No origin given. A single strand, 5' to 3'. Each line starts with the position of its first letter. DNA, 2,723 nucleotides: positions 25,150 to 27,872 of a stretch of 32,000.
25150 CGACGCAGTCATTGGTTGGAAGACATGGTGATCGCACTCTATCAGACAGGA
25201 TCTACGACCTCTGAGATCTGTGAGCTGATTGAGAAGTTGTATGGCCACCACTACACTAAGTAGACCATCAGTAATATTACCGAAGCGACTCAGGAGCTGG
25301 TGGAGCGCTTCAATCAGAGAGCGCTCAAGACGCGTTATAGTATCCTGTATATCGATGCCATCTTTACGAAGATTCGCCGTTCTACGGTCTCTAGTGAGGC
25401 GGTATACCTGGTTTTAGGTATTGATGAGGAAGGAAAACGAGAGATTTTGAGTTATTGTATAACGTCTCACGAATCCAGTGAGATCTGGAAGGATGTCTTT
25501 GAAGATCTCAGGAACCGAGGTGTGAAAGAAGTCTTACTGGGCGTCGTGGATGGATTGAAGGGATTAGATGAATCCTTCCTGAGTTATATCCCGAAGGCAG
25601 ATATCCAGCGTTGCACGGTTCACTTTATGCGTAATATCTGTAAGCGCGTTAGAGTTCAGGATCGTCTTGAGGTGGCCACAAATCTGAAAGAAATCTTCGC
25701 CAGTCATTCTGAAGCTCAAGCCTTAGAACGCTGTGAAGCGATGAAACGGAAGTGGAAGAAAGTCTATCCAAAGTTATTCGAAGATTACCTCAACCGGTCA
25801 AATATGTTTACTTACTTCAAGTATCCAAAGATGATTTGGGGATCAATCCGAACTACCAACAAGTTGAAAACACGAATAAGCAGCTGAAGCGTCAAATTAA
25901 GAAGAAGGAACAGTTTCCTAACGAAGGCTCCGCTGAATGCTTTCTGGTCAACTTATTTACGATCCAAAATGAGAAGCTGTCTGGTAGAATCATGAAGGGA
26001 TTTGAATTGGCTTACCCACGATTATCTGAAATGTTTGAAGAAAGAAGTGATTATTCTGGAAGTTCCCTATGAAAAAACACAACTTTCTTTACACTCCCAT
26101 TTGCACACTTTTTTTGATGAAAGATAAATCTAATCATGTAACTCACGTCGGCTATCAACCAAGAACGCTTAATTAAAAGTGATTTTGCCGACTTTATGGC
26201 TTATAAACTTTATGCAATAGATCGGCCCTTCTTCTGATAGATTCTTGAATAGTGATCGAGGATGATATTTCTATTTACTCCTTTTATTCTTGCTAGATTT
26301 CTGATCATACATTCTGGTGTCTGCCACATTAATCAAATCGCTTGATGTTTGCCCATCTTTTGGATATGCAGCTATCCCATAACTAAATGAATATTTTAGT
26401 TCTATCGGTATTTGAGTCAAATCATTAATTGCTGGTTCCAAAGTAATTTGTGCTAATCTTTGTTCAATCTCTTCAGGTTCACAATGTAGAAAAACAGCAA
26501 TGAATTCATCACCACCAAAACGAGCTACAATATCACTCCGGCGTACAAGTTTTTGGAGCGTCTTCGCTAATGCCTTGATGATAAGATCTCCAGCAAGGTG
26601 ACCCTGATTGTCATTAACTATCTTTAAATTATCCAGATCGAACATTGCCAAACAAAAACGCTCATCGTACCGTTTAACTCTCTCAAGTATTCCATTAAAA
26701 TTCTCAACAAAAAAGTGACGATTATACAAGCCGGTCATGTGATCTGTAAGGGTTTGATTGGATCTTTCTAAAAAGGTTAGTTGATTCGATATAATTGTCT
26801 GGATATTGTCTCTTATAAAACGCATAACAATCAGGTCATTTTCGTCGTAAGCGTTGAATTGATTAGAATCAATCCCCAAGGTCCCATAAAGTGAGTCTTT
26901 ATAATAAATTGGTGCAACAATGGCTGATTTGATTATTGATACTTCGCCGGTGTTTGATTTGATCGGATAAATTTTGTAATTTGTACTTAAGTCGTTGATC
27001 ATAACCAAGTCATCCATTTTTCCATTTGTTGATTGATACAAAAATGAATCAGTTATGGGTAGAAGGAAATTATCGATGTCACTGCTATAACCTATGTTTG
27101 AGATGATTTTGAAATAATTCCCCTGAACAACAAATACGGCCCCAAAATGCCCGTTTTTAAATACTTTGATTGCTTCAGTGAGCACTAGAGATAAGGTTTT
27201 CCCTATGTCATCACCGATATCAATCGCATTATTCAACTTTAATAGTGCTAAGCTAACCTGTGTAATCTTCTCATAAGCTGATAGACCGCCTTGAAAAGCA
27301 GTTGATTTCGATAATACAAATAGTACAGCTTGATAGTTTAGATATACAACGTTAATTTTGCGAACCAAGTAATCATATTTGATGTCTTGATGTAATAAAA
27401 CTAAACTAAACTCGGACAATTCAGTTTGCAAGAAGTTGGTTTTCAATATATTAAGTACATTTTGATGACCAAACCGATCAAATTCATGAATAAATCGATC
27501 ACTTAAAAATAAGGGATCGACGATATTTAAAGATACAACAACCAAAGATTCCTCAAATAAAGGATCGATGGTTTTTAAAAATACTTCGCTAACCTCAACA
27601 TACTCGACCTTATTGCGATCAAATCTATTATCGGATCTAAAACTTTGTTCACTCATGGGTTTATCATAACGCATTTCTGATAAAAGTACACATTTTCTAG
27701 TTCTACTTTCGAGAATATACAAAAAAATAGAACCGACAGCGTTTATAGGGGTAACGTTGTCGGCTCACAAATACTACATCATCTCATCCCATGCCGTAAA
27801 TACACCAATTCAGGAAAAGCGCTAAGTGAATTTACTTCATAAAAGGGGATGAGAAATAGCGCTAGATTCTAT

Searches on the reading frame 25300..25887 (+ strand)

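Call 53: search_protein_families(library=pfam, proteins=[window:25300-25887:+], max_evalue=0.01)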
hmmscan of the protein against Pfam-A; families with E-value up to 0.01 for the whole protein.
window:25300-25887:+ (195 aa): 2 families
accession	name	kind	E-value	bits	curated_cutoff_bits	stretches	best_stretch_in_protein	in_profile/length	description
PF00872.24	Transposase_mut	-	7.6e-53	180.2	21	1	1-189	148-338/379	Transposase, Mutator family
PF10551.15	MULE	-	1e-06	29.5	27.6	1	32-112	14-99/99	MULE transposase domain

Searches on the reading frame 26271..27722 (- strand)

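Call 53: search_protein_families(library=pfam, proteins=[window:26271-27722:-], max_evalue=0.01)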
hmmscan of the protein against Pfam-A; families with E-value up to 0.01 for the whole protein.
window:26271-27722:- (483 aa): 2 families
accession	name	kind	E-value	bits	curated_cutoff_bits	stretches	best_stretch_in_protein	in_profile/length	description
PF00990.26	GGDEF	-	4e-37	127.9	23.8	1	325-480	2-160/161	Diguanylate cyclase, GGDEF domain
PF13185.12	GAF_2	-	0.00038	21.1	28.6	1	173-303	4-127/136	GAF domain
